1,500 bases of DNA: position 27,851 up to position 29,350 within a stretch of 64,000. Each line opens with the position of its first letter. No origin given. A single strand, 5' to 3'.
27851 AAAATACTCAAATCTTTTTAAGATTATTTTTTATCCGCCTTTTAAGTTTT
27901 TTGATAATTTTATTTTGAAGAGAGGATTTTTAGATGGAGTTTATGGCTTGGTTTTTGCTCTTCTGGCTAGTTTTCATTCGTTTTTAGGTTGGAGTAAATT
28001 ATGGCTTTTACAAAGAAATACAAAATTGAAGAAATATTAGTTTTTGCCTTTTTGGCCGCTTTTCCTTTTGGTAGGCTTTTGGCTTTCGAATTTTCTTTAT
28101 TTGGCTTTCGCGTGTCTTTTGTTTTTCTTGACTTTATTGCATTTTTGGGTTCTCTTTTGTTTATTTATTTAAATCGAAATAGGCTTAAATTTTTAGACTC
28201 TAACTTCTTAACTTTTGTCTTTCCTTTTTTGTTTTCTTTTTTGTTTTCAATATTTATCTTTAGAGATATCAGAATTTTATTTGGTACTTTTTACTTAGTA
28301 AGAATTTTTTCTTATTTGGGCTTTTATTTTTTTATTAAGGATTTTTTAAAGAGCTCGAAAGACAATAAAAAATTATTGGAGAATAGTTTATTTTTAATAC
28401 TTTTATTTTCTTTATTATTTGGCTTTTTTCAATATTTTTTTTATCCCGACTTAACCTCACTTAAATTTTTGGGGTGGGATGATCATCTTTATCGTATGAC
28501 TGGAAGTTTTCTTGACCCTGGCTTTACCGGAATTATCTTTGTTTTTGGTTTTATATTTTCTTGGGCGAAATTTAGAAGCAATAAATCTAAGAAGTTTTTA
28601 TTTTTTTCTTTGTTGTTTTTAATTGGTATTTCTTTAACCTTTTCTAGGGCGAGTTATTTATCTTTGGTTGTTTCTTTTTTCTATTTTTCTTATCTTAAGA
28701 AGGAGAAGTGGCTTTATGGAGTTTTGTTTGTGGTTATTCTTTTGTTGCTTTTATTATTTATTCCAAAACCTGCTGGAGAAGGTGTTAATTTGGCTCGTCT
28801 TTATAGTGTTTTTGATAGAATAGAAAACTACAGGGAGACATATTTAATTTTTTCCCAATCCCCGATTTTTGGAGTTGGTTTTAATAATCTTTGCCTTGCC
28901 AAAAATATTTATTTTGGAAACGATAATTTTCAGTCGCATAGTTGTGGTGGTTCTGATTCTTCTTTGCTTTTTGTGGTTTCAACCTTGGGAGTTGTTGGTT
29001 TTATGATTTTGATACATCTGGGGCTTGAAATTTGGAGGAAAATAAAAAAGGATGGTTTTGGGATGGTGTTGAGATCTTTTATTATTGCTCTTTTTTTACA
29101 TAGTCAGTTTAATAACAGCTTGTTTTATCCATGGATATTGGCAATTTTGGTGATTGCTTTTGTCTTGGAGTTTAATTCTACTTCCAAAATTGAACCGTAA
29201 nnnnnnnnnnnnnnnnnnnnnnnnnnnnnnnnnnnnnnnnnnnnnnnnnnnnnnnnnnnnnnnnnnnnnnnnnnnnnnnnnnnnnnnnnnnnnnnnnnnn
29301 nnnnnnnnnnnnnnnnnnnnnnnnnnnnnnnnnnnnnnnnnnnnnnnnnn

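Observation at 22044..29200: Eight-gene surface glycosylation island ending in a Wzy_C/O-antigen-ligase-like protein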

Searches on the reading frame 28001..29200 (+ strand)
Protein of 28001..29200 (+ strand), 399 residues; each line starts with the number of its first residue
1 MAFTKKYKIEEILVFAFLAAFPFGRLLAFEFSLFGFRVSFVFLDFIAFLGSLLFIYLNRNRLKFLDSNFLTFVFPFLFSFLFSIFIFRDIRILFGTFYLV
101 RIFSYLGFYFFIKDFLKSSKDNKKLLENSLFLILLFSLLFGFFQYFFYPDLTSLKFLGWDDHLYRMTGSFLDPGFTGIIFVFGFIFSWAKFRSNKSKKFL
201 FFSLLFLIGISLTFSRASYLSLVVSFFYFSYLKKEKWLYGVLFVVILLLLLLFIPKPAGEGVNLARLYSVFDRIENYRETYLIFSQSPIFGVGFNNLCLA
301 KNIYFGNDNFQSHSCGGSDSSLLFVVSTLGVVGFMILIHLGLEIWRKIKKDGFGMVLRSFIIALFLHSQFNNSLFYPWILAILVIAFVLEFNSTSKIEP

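Call 4: search_protein_families(library=pfam, proteins=[window:28001-29200:+], max_evalue=0.01)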
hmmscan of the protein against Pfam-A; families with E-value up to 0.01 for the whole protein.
window:28001-29200:+ (399 aa): 1 family
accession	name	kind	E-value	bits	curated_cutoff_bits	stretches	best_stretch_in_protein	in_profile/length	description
PF04932.20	Wzy_C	-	3.4e-11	43.6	31.7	1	202-338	2-149/149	O-Antigen ligase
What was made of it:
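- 28001..29200 (+): Wzy_C / WaaL-fold membrane protein (399 aa, 12 TM helices). It is the predicted extracytoplasmic glycan ligase. PF04932 scores 43.6 bits against a cutoff of 31.7 (call 4).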

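Call 5: search_protein_families(library=ncbifam, proteins=[window:28001-29200:+], max_evalue=0.01)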
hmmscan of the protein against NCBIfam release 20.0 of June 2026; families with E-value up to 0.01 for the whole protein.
window:28001-29200:+ (399 aa): 0 families

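Call 11: find_encoding_contigs(protein=window:28001-29200:+, flank=10000, max_places=6)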
Protein window:28001-29200:+ (399 aa): 2 contigs read that carry it; 2 places shown.
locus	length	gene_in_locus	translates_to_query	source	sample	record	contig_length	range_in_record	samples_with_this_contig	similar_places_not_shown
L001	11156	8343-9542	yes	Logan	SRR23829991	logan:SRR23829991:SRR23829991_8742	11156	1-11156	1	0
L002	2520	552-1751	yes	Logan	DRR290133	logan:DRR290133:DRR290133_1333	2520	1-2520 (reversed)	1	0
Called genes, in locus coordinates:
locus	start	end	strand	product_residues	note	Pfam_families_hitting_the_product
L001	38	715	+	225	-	PF01794:Ferric_reduct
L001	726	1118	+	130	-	-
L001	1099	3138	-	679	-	PF00561:Abhydrolase_1 (weak), PF02089:Palm_thioest, PF02450:LCAT (weak)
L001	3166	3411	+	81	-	-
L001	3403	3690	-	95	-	-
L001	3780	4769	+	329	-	PF00535:Glycos_transf_2, PF10111:Glyco_tranf_2_2, PF13641:Glyco_tranf_2_3, PF13632:Glyco_trans_2_3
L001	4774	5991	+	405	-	PF01943:Polysacc_synt, PF13440:Polysacc_synt_3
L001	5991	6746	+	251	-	PF01209:Ubie_methyltran, PF01728:FtsJ (weak), PF03141:Methyltransf_29 (weak), PF13489:Methyltransf_23, PF13847:Methyltransf_31, PF08241:Methyltransf_11, PF08242:Methyltransf_12, PF13649:Methyltransf_25, +2 more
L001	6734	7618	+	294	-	PF00535:Glycos_transf_2, PF10111:Glyco_tranf_2_2, PF13641:Glyco_tranf_2_3, PF13632:Glyco_trans_2_3 (weak)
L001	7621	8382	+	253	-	PF00535:Glycos_transf_2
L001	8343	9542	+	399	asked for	PF04932:Wzy_C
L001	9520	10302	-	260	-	PF17963:Big_9 (faint), PF17936:Big_6 (weak), PF09136:Glucodextran_B, PF19077:Big_13 (weak), PF27332:TP_0781 (faint), PF09136:Glucodextran_B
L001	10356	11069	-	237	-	PF00970:FAD_binding_6, PF08030:NAD_binding_6 (faint), PF00175:NAD_binding_1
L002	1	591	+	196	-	?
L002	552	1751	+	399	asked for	PF04932:Wzy_C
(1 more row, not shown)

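Call 12: find_homologous_proteins(query=window:28001-29197:+, max_evalue=0.001)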
Query window:28001-29197:+ (399 aa): 459 proteins with E <= 0.001 among 8000 candidates; the best 120 are listed.
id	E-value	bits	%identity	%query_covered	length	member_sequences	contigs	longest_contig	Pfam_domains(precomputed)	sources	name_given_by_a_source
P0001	1.8e-246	836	100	100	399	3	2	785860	PF04932.21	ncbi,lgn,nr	ncbi:MAG: hypothetical protein KatS3mg088_531 [Patescibacteria group bacterium]|nr:MAG: hypothetical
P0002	7.6e-143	495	62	100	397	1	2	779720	PF04932.21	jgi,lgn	jgi:O-antigen ligase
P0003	1.4e-137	477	59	99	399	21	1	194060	PF04932.21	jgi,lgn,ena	-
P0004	4.6e-131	456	57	100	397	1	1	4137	PF04932.21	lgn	-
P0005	3.4e-107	377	50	99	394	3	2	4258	PF04932.21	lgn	-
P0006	6.2e-107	376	51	100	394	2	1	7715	PF04932.21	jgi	-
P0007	5.4e-104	367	47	99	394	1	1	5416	PF04932.21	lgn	-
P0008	5.7e-103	363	45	100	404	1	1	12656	PF04932.21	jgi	-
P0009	7.0e-91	324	43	95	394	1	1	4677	PF04932.21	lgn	-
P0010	8.8e-90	320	44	98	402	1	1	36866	PF04932.21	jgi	jgi:hypothetical protein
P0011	5.8e-88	314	43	95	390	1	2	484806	PF04932.21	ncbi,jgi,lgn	-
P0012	8.3e-87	310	44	95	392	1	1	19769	PF04932.21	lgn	-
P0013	1.3e-86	310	46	95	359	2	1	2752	PF04932.21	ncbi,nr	ncbi:MAG: O-antigen ligase family protein [Nanoarchaeota archaeon]|nr:O-antigen ligase family protei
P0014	1.7e-86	309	42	97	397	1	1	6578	PF04932.21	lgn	-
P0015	6.7e-86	307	42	95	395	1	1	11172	PF04932.21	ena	-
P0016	1.1e-85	307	42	95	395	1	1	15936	PF04932.21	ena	-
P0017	1.4e-85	306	42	95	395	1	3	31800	PF04932.21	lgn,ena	-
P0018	1.6e-85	306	42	95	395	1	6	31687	PF04932.21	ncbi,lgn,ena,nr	ncbi:O-antigen ligase family protein [Patescibacteria group bacterium]|nr:O-antigen ligase family pr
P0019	2.7e-85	305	42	95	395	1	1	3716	PF04932.21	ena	-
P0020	5.4e-85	304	42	95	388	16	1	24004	PF04932.21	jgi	jgi:O-antigen ligase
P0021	7.9e-85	304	42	97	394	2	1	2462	PF04932.21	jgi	-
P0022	1.4e-84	303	46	95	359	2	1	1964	PF04932.21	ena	-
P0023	1.5e-84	303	44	95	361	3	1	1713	PF04932.21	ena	-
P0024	1.6e-84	303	42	95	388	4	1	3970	PF04932.21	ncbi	-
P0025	3.1e-84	302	40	96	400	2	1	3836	PF04932.21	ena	-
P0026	3.2e-84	302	46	95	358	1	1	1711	PF04932.21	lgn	-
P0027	6.2e-84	301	41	95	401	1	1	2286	PF04932.21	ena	-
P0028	1.1e-83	300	40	99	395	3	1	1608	PF04932.21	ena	-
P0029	1.2e-83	300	41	95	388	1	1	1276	PF04932.21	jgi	-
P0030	2.0e-83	299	46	94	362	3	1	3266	PF04932.21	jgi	-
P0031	2.7e-83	299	46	95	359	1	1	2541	PF04932.21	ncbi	-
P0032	4.5e-83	298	41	99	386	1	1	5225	PF04932.21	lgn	-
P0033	6.5e-83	297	41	95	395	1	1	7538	PF04932.21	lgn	-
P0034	7.1e-83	297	40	97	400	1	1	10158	PF04932.21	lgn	-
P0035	8.3e-83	297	42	96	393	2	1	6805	PF04932.21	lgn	-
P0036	8.5e-83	297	42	95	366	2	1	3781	PF04932.21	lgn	-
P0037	1.3e-82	296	41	99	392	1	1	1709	PF04932.21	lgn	-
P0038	3.9e-82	295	45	95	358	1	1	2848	PF04932.21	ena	-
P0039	5.1e-82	294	42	92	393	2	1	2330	PF04932.21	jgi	-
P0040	6.0e-82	294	44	96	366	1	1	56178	PF04932.21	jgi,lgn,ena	-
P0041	7.1e-82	294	46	95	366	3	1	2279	PF04932.21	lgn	-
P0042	9.9e-82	293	42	97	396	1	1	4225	PF04932.21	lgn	-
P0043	1.2e-81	293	41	99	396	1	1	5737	PF04932.21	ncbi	-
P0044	1.5e-81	293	44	95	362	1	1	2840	PF04932.21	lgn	-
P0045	1.5e-81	293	42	99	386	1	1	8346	PF04932.21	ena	-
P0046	2.8e-81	292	44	95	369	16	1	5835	PF04932.21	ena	-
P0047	2.8e-81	292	41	95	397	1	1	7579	PF04932.21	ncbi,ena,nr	ncbi:O-antigen ligase family protein [Patescibacteria group bacterium]|nr:O-antigen ligase family pr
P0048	2.9e-81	292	42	94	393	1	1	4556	PF04932.21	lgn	-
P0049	5.4e-81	291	45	95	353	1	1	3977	PF04932.21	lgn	-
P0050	6.2e-81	291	38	98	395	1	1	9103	PF04932.21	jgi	-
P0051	6.3e-81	291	40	97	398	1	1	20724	PF04932.21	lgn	-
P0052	1.4e-80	290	42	95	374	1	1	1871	PF04932.21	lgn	-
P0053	1.4e-80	290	40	99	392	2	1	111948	PF04932.21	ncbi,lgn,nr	ncbi:O-antigen ligase family protein [Patescibacteria group bacterium]|nr:O-antigen ligase family pr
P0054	1.5e-80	290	40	96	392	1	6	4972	PF04932.21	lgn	-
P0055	2.2e-80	289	41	95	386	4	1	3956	PF04932.21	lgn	-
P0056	4.3e-80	288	44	94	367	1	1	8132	PF04932.21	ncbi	-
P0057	5.8e-80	288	48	67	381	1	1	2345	PF04932.21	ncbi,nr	ncbi:O-antigen ligase family protein [Candidatus Woesebacteria bacterium]|nr:O-antigen ligase family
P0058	8.3e-80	287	43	95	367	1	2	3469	PF04932.21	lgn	-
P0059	8.8e-80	287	44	95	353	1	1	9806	PF04932.21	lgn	-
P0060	1.1e-79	287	43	93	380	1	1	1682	PF04932.21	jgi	jgi:O-antigen ligase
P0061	1.1e-79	287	40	91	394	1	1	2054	PF04932.21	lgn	-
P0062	1.6e-79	286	44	95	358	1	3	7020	PF04932.21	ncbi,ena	-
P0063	1.7e-79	286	43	94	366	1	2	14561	PF04932.21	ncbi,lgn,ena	-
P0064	2.3e-79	286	41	99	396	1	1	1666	PF04932.21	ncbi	-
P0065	3.0e-79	285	40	95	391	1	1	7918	PF04932.21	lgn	-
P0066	3.2e-79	285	41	95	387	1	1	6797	PF04932.21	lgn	-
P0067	7.0e-79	284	39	98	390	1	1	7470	PF04932.21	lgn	-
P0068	9.3e-79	284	41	95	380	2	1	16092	PF04932.21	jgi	jgi:O-antigen ligase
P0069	1.4e-78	283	41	95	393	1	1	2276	PF04932.21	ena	-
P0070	2.3e-78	282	41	95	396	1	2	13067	PF04932.21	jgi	jgi:O-antigen ligase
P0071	5.1e-78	281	41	96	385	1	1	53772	PF04932.21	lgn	-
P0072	5.5e-78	281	44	94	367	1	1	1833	PF04932.21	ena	-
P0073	6.2e-78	281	44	94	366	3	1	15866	PF04932.21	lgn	-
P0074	6.9e-78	281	38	96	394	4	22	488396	PF04932.21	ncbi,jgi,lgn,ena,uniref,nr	ncbi:hypothetical protein A2715_05670 [Candidatus Woesebacteria bacterium RIFCSPHIGHO2_01_FULL_39_32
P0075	7.8e-78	281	42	95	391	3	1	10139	PF04932.21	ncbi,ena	-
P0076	8.0e-78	281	42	94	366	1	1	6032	PF04932.21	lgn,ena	-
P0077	9.6e-78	280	39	99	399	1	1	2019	PF04932.21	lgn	-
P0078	1.2e-77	280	46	94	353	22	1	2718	PF04932.21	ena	-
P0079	1.3e-77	280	43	95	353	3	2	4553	PF04932.21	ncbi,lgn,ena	ncbi:MAG: O-antigen ligase family protein [Patescibacteria group bacterium]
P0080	1.6e-77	280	41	99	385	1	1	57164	PF04932.21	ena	-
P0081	2.0e-77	279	40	94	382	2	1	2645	PF04932.21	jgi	-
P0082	2.2e-77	279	42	94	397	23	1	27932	PF04932.21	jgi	-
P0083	3.6e-77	278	43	94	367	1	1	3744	PF04932.21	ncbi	-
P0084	4.4e-77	278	38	99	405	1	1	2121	PF04932.21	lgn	-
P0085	5.6e-77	278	40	98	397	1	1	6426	PF04932.21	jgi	jgi:hypothetical protein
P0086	7.4e-77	277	42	94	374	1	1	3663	PF04932.21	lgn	-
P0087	1.1e-76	277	41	97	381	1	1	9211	PF04932.21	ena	-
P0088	1.4e-76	277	39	99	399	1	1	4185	PF04932.21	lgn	-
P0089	1.4e-76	277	40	95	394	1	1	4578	PF04932.21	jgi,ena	-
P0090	1.7e-76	276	42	95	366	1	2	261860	PF04932.21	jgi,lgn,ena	jgi:hypothetical protein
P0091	1.7e-76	276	42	96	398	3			PF04932.21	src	-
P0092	2.1e-76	276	44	94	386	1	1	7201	PF04932.21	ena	-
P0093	2.4e-76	276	39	94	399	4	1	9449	PF04932.21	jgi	jgi:O-antigen ligase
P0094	2.6e-76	276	41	99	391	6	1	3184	PF04932.21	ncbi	-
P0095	2.8e-76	276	39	96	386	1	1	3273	PF04932.21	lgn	-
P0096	3.8e-76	275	39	96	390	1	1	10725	PF04932.21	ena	-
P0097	3.9e-76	275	41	98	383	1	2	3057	PF04932.21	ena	-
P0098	4.5e-76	275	38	95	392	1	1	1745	PF04932.21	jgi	jgi:O-antigen ligase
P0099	4.7e-76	275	42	95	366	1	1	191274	PF04932.21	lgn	-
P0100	7.4e-76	274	41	99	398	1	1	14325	PF04932.21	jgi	jgi:hypothetical protein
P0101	8.5e-76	274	38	98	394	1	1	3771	PF04932.21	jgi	-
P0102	9.2e-76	274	41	99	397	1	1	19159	PF04932.21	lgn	-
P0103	2.1e-75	273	41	94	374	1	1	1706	PF04932.21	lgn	-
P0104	2.1e-75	273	39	82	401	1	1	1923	PF04932.21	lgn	-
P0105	3.6e-75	272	42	93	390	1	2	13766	PF04932.21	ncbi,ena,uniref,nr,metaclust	ncbi:hypothetical protein A2125_00735 [Candidatus Woesebacteria bacterium GWB1_43_5]|uniref:O-antige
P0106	8.8e-75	271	41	99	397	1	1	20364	PF04932.21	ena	-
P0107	1.0e-74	270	42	95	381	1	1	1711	PF04932.21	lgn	-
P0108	1.1e-74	270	39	97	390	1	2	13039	PF04932.21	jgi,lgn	jgi:hypothetical protein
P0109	1.4e-74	270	38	99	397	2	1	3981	PF04932.21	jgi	jgi:O-antigen ligase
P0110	2.7e-74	269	39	96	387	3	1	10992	PF04932.21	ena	-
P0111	3.9e-74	268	40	92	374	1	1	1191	PF04932.21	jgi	jgi:O-antigen ligase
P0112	1.3e-73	267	39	99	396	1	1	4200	PF04932.21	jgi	jgi:hypothetical protein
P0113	1.4e-73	267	40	95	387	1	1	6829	PF04932.21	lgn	-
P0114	1.4e-73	267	39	95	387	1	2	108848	PF04932.21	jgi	jgi:hypothetical protein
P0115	4.6e-73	265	37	99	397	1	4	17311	PF04932.21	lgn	-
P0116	7.0e-73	264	41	90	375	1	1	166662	PF04932.21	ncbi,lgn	-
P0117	1.1e-72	264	40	96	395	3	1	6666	PF04932.21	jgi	jgi:hypothetical protein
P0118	1.2e-72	264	40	98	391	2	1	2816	PF04932.21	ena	-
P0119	1.2e-72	264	41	96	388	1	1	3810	PF04932.21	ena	-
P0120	1.4e-72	263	39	98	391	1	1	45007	PF04932.21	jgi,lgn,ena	-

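Call 14: search_solved_structures(query=window:28001-29197:+, max_evalue=10, show_alignments=2)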
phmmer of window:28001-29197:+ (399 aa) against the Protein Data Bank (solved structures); distinct sequences matched with E-value up to 10: 1.
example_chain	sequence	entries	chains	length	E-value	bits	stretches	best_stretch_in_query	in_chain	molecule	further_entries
6cgl_A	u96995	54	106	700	4.4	9.8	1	59-140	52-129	Ribonucleoside-diphosphate reductase | Ribonucleoside-diphosphate reductase subunit alpha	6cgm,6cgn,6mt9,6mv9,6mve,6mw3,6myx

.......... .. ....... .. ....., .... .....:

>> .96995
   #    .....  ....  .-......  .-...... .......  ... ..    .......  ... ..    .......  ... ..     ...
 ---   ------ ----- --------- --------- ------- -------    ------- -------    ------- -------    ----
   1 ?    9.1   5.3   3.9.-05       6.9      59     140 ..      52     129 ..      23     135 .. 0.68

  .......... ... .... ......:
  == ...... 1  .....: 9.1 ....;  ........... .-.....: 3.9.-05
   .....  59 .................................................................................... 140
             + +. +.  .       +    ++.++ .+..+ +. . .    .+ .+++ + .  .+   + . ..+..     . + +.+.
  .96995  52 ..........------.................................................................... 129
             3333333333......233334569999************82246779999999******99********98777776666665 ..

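Call 17: search_solved_structures(query=A1, max_evalue=10, show_alignments=3)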
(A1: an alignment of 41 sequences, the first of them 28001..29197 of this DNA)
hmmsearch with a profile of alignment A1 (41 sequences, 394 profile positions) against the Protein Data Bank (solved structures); distinct sequences matched with E-value up to 10: 0.
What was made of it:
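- Closest known: WaaL O-antigen ligase. Different: There is no sequence-level match to any solved chain (calls 14, 17).
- Tried and rejected: Sequence and profile searches of the Wzy_C protein against all PDB chains found nothing (calls 14, 17).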

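Call 25: find_encoding_contigs(protein=P0002, flank=10000, max_places=1)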
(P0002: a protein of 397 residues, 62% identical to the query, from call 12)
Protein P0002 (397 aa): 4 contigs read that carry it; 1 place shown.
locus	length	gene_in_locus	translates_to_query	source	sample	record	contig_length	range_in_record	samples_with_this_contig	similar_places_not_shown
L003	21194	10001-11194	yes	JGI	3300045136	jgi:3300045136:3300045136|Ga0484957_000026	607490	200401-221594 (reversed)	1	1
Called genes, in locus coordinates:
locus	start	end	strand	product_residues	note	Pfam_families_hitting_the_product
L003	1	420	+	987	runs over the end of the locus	PF00133:tRNA-synt_1, PF09334:tRNA-synt_1g (faint), PF08264:Anticodon_1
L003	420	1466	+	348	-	PF01098:FTSW_RODA_SPOVE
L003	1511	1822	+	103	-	PF00829:Ribosomal_L21p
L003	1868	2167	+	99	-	PF01016:Ribosomal_L27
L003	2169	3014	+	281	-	PF02195:ParB_N, PF17762:HTH_ParB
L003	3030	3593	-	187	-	PF10502:Peptidase_S26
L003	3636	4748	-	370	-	PF00478:IMPDH, PF03060:NMO (faint), PF01070:FMN_dh (weak)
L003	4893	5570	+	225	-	PF01794:Ferric_reduct (weak)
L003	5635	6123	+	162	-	PF13439:Glyco_transf_4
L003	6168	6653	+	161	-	PF00534:Glycos_transf_1 (weak), PF13692:Glyco_trans_1_4 (faint)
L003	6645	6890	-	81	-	-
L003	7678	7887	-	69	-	-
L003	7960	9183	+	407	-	PF01943:Polysacc_synt, PF13440:Polysacc_synt_3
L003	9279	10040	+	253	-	PF00535:Glycos_transf_2, PF10111:Glyco_tranf_2_2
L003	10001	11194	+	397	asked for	PF04932:Wzy_C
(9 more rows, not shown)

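Call 26: find_encoding_contigs(protein=P0011, flank=10000, max_places=1)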
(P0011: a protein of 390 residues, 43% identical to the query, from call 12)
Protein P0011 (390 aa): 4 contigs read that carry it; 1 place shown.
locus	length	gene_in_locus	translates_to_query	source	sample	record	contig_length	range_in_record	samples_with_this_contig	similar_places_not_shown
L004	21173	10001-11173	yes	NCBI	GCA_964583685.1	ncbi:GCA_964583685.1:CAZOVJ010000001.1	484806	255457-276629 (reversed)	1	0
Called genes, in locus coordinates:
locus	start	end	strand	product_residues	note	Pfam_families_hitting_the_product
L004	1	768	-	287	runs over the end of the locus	-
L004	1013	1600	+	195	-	-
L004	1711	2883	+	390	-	PF26626:DUF8201 (weak)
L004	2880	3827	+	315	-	PF00535:Glycos_transf_2, PF10111:Glyco_tranf_2_2 (weak), PF13641:Glyco_tranf_2_3, PF13632:Glyco_trans_2_3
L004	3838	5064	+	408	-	PF01943:Polysacc_synt, PF13440:Polysacc_synt_3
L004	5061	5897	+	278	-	PF02353:CMAS, PF05724:TPMT, PF01209:Ubie_methyltran, PF13489:Methyltransf_23, PF08241:Methyltransf_11, PF08242:Methyltransf_12, PF13649:Methyltransf_25, PF13847:Methyltransf_31, +5 more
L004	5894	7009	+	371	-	PF13439:Glyco_transf_4, PF13692:Glyco_trans_1_4, PF00534:Glycos_transf_1, PF13524:Glyco_trans_1_2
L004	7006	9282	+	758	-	PF00535:Glycos_transf_2, PF10111:Glyco_tranf_2_2 (weak), PF13641:Glyco_tranf_2_3 (weak), PF13231:PMT_2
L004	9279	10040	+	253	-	PF00535:Glycos_transf_2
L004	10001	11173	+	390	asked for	PF04932:Wzy_C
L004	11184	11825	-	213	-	PF17936:Big_6, PF09136:Glucodextran_B (weak), PF19077:Big_13 (weak), PF07495:Y_Y_Y (faint), PF27332:TP_0781 (faint), PF09136:Glucodextran_B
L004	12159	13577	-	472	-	PF13428:TPR_14 (faint)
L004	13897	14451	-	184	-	PF01476:LysM, PF23457:LysM2_NFP (faint), PF01476:LysM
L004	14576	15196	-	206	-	PF01327:Pep_deformylase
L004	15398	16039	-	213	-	PF00702:Hydrolase, PF03767:Acid_phosphat_B (faint), PF06888:Put_Phosphatase (weak), PF12710:HAD, PF13419:HAD_2, PF24694:LNS2_PITM1-3 (weak), PF08282:Hydrolase_3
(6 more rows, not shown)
